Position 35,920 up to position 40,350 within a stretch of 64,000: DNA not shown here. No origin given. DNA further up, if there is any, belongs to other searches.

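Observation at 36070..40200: Four compact, insertion-free modules: the best test of whether the repeat builds a fibre or a hydrophobic groove (RBG/AsmA-like)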

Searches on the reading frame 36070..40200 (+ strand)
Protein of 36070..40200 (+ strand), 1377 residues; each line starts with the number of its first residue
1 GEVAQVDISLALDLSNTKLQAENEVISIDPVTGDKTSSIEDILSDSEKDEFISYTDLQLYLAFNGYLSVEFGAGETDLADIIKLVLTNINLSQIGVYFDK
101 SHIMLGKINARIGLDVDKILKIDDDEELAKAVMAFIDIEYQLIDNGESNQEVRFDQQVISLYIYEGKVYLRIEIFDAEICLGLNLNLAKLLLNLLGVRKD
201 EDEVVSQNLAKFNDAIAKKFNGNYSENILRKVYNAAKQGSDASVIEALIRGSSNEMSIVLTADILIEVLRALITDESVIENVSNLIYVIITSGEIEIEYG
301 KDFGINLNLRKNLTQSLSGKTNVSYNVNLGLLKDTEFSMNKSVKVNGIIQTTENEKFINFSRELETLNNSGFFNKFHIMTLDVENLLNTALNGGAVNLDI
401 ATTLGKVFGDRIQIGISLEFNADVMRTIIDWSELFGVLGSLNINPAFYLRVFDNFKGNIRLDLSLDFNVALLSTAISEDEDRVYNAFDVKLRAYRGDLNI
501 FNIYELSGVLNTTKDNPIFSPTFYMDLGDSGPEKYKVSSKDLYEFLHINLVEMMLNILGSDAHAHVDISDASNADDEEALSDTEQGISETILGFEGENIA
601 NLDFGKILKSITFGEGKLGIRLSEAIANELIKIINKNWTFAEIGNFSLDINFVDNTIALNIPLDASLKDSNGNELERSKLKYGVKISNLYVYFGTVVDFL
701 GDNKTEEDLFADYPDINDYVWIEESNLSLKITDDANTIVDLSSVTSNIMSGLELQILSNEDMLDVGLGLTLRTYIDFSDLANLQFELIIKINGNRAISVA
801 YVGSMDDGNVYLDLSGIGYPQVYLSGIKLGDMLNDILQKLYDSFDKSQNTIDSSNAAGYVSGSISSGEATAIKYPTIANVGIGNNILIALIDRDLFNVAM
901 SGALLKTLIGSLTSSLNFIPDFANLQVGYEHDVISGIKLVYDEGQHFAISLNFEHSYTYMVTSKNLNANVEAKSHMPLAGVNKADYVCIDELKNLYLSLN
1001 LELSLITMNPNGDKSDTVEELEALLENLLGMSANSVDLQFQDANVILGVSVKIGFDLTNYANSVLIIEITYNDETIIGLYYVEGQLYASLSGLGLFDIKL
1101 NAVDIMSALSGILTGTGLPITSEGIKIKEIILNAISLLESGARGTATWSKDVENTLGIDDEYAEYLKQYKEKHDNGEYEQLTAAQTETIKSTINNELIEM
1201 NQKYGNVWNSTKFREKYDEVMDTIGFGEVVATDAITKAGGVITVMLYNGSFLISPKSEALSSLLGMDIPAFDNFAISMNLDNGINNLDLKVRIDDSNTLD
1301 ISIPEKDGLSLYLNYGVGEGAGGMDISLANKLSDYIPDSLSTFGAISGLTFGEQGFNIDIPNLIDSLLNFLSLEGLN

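Call 11: find_homologous_proteins(query=window:36070-40200:+, max_evalue=0.001)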
Query window:36070-40200:+: 8000 candidates shared short words with the query, none scored E <= 0.001.

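Call 24: search_solved_structures(query=window:36070-40200:+, max_evalue=10)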
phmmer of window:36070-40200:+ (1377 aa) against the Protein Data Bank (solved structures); distinct sequences matched with E-value up to 10: 0.

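Call 26: find_related_loci(query=window:36070-40200:+, collection=genome_contigs, flank=10000)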
Query window:36070-40200:+ (1377 aa) in genome_contigs; peptide patterns used: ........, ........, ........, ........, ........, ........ (x = any residue, [..] = any of these).
46 stretches matched a pattern, but none encodes a relative of the query by tblastn (E <= 1e-3).

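Call 27: search_protein_representatives(protein=window:36478-40077:+)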
Query: 1200 residues. Proteins with E-value up to 0.001 (for the whole library): 22; up to 1e-10: 17; up to 1e-30: 10. The best 22 are listed.
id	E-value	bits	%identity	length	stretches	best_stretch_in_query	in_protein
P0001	1.0e-268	911.2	44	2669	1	2-1179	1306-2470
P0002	6.6e-140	484.6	45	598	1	574-1146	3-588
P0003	1.1e-101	358.0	36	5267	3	273-834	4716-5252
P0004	8.8e-53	196.1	30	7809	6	574-994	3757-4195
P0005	9.5e-53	196.0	28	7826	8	543-1003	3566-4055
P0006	5.8e-49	183.5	30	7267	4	16-1013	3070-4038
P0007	7.8e-48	179.7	31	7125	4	273-995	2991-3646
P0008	8.6e-48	179.6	29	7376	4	15-1011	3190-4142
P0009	7.8e-43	163.2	32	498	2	275-700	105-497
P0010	4.2e-41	157.4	34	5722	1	861-1196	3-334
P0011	4.0e-23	97.9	34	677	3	732-983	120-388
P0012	1.4e-21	92.8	28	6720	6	849-996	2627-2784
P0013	4.0e-19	84.7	28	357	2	3-206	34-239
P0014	2.2e-16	75.6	50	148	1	472-555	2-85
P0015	5.8e-15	70.9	39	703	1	3-142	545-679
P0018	2.4e-10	55.6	30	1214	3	580-798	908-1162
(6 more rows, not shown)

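Call 33: find_homologous_proteins(query=A1, max_evalue=0.001)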
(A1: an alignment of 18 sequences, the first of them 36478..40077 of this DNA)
Query A1 (18 sequences): 8000 candidates shared short words with the query, none scored E <= 0.001.

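Call 34: list_cluster_members(proteins=[P0001, P0003, P0004, P0005, P0006, P0007, P0008, P0010, P0012, P0018])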
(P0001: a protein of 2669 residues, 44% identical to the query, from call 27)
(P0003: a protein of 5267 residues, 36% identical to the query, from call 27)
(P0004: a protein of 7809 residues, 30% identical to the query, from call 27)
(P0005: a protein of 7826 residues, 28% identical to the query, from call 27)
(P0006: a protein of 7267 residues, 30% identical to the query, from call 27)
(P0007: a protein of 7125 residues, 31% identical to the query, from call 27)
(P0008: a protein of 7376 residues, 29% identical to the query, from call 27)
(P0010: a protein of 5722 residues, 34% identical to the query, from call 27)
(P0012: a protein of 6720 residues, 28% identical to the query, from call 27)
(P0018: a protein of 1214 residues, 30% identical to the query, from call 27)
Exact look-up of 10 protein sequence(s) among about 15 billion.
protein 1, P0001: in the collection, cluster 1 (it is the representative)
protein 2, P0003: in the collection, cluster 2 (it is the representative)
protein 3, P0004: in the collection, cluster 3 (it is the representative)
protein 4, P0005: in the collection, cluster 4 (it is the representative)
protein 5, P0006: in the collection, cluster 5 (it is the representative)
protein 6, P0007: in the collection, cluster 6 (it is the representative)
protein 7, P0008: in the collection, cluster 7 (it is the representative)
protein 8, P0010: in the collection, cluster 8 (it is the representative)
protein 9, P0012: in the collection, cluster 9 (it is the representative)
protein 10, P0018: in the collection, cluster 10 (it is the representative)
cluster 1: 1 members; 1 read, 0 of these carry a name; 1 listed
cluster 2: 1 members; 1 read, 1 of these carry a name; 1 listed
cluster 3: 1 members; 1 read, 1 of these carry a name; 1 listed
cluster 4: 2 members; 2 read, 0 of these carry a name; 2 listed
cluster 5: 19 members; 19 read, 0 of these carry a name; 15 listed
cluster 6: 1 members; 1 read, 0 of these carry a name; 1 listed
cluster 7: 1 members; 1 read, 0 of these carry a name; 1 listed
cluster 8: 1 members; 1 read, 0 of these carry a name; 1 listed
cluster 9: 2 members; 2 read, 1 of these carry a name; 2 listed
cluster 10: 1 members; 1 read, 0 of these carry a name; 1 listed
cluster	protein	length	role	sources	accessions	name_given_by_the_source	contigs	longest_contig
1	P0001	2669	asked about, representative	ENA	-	-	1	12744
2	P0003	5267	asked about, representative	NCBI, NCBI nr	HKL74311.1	MAG TPA: hypothetical protein VJ903_05400, partial [Clostridia bacterium] | hypothetical protein [Clostridia bacterium]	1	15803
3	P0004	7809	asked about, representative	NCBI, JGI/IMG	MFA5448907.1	MAG: carboxypeptidase-like regulatory domain-containing protein [Clostridia bacterium]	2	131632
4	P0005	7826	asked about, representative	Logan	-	-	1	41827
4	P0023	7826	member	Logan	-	-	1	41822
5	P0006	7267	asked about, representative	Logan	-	-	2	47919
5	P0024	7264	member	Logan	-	-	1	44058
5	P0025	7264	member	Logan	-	-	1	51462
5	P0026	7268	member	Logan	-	-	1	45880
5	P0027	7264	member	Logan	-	-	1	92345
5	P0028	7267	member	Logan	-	-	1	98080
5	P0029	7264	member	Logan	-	-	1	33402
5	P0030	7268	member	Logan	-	-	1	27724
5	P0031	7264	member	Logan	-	-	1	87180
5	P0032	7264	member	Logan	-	-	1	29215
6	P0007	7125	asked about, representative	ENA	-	-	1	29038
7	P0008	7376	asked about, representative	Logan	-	-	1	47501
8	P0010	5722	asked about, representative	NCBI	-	-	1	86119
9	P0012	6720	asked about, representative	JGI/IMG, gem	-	-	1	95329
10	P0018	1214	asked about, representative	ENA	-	-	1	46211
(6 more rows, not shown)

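Call 38: search_protein_families(library=pfam, alignment_id=A1, max_evalue=1)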
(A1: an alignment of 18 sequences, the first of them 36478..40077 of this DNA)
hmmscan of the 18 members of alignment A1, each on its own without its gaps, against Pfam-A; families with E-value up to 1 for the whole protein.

A. member 1, window:36478-40077:+ (1200 aa): 0 families

B. families by the number of members that match (of 18 scanned): 4 families
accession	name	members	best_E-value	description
PF19709.4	DUF6206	2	0.013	Family of unknown function (DUF6206)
PF24715.1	YxiF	1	0.0067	YxiF protein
PF10038.14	DUF2274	1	0.087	Protein of unknown function (DUF2274)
PF03272.18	Mucin_bdg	1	0.14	Putative mucin or carbohydrate-binding module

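Call 40: search_solved_structures(query=A1, max_evalue=10)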
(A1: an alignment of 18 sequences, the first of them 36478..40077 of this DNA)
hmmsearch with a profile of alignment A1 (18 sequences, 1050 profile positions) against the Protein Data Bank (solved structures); distinct sequences matched with E-value up to 10: 1.
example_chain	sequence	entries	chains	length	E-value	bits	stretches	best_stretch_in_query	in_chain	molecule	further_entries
9wyu_A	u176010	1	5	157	0.062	14.3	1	149-185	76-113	Anti-Parallel Protein 10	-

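Call 46: predict_structure(alignment_id=A1)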
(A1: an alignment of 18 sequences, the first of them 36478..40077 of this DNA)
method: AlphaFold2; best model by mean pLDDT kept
length: 1200 residues; sequences in the alignment: 18
mean_pLDDT: 59.1   pTM: 0.39
mean pLDDT of the five models: 59.1, 57.0, 53.4, 53.2, 52.4
residues with pLDDT >= 90: 32; 70-90: 320; 50-70: 428; < 50: 420
segments of 3 or more residues with pLDDT < 50: 28-31, 46-167, 169-186, 203-205, 207-216, 238-272, 287-291, 341-344, 423-429, 433-480, 485-508, 556-574, 710-742, 977-981, 998-1014, 1091-1102, 1173-1200
pLDDT, mean of each block of 10 residues (from residue 1): 72 65 60 62 47 36 31 35 37 45 38 31 40 48 47 48 46 44 47 55 47 47 55 50 45 46 45 59 57 58 59 59 72 55 50 74 73 52 64 61 60 57 46 45 33 28 33 40 47 45 41 60 67 62 69 49 40 52 86 80 66 65 73 88 82 82 85 82 75 70 58 36 33 44 56 70 76 60 69 63 75 80 82 79 71 61 54 71 64 62 65 65 67 75 74 73 59 49 53 51 34 55 90 89 81 90 92 85 86 37 66 76 62 68 69 68 58 45 39 34
secondary structure, 60 per line:
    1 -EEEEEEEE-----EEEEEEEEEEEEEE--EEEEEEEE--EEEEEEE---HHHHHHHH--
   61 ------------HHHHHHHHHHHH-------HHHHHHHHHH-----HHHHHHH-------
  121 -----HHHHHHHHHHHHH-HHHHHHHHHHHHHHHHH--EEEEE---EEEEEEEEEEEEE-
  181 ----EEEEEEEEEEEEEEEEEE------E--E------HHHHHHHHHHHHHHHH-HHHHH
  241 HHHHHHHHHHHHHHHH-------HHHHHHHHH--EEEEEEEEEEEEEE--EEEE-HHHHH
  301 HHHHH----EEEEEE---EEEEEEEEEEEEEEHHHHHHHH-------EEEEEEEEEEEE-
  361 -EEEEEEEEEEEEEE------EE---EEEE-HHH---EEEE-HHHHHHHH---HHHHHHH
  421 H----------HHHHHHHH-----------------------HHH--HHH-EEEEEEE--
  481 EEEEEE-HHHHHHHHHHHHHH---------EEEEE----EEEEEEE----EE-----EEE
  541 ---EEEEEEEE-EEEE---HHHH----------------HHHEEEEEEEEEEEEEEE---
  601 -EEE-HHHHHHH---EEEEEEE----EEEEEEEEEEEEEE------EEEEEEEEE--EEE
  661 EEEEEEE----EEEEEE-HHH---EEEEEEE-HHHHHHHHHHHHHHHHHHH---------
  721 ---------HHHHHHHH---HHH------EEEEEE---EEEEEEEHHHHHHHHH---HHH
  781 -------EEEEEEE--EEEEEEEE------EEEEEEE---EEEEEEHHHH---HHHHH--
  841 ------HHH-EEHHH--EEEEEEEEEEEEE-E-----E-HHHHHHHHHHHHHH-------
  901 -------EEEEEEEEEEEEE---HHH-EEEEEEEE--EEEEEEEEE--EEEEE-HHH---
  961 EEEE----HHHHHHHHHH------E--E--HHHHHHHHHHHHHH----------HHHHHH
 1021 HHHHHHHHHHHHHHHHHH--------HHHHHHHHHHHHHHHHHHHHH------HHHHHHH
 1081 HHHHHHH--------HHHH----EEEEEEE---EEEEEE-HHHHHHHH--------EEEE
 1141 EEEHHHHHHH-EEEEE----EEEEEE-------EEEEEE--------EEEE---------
elements in order (helices of 4 or more, strands of 3 or more residues): E2-9 E15-28 E31-38 E41-47 H51-58 H73-84 H92-101 H107-113 H126-138 H140-156 E159-163 E167-179 E185-202 H219-234 H236-256 H264-272 E275-288 E291-294 H296-305 E310-315 E319-332 H333-340 E348-359 E362-375 E387-390 E398-401 H403-410 H414-421 H432-439 E472-478 E481-486 H488-501 E511-515 E520-526 E538-540 E544-551 E553-556 H560-563 E583-597 E602-604 H606-612 E616-622 E627-640 E647-655 E658-667 E672-677 E685-691 H693-711 H730-737 E750-755 E759-765 H766-774 E788-794 E797-804 E811-817 E821-826 H827-830 H834-838 E858-870 H880-893 E908-920 E928-935 E938-946 E949-953 E961-964 H969-978 H991-1004 H1015-1038 H1047-1067 H1074-1087 H1096-1099 E1104-1110 E1114-1119 H1121-1128 E1137-1143 H1144-1150 E1152-1156 E1161-1166 E1174-1179 E1188-1191

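Call 48: fold_search(model_id=the predicted structure, library=pdb)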
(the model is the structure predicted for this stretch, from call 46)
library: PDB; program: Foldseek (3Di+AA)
matches with E <= 10: 689; with E <= 0.001: 1
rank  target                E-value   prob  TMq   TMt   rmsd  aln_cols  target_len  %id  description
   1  3pqs                  7.9e-04  0.35  0.06  0.10  28.0       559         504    8  The crystal structures of porcine pathogen ApH87_TbpB (released 2011-02-02)
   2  7jrd_A                1.2e-03  0.20  0.05  0.09  34.5       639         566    7  The crystal structure of lactoferrin binding protein B (LbpB) from Neisseria meningitidis in complex with human lactof (released 2021-10-13)
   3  4o4u_B                1.3e-03  0.33  0.06  0.11  26.5       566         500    8  Crystal structure of the vaccine antigen Transferrin Binding Protein B (TbpB) mutant Trp-176-Ala from Haemophilus para (released 2015-01-14)
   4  4o4x_B                1.6e-03  0.30  0.06  0.11  24.6       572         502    8  Crystal structure of the vaccine antigen Transferrin Binding Protein B (TbpB) double mutant Tyr-167-Ala and Trp-176-Al (released 2015-01-14)
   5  4o49                  2.6e-03  0.25  0.06  0.10  27.4       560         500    7  Crystal structure of the vaccine antigen Transferrin Binding Protein B (TbpB) mutant Tyr-174-Ala from Actinobacillus ple (released 2015-01-14)
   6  4o3z                  2.6e-03  0.21  0.05  0.10  26.9       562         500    7  Crystal structure of the vaccine antigen Transferrin Binding Protein B (TbpB) mutant Tyr-95-Ala from Actinobacillus pleu (released 2015-01-14)
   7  3hol                  3.4e-03  0.21  0.05  0.10  27.2       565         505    8  The Structure of Intact Ap-TbpB (N and C lobes) (released 2009-10-06)
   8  3ve2_A                3.4e-03  0.15  0.05  0.09  31.9       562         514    6  The 2.1 angstrom crystal structure of Transferrin binding protein B (TbpB) from serogroup B M982 Neisseria meningitidi (released 2012-02-22)
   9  9nhq_B                4.9e-03  0.25  0.06  0.11  26.1       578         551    7  The cryo-EM structure of NmTbpA and NmTbpB in a complex (released 2026-03-04)
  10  4o4u_A                9.8e-03  0.23  0.06  0.11  26.7       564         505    8  Crystal structure of the vaccine antigen Transferrin Binding Protein B (TbpB) mutant Trp-176-Ala from Haemophilus para (released 2015-01-14)
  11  4o4u_C                1.2e-02  0.16  0.06  0.11  26.8       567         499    7  Crystal structure of the vaccine antigen Transferrin Binding Protein B (TbpB) mutant Trp-176-Ala from Haemophilus para (released 2015-01-14)
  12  3ve2_B                2.0e-02  0.11  0.05  0.10  31.0       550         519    7  The 2.1 angstrom crystal structure of Transferrin binding protein B (TbpB) from serogroup B M982 Neisseria meningitidi (released 2012-02-22)
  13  9clm_B                3.8e-02  0.10  0.06  0.09  26.4       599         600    6  Transferrin Binding Protein A in complex with transferrin binding protein B and two molecules of transferrin (released 2026-03-04)
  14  6ntr_D                5.2e-02  0.25  0.07  0.22  16.7       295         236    9  Crystal Structure of Beta-barrel-like Protein of Domain of Unknown Function DUF1849 from Brucella abortus (released 2019-02-13)
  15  6ntr_C                5.5e-02  0.23  0.07  0.21  17.3       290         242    8  Crystal Structure of Beta-barrel-like Protein of Domain of Unknown Function DUF1849 from Brucella abortus (released 2019-02-13)
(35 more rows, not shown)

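Call 69: find_encoding_contigs(protein=P0018, flank=10000, max_places=2)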
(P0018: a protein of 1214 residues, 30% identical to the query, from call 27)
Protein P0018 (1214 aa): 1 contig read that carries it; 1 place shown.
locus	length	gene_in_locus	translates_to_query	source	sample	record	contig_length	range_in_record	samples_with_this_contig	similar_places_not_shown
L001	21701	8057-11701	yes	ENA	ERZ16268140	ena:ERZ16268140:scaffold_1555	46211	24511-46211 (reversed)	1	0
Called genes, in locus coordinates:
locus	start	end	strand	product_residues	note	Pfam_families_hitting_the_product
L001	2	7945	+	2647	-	?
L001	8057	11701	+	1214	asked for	-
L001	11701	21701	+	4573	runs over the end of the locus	PF13620:CarboxypepD_reg, PF13715:CarbopepD_reg_2 (weak), PF14686:fn3_3 (faint), PF17802:SpaA (faint)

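Call 71: search_protein_families(library=ncbifam, proteins=[window:36070-40200:+], max_evalue=0.1)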
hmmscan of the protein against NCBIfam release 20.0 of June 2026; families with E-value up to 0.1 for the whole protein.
window:36070-40200:+ (1377 aa): 0 families
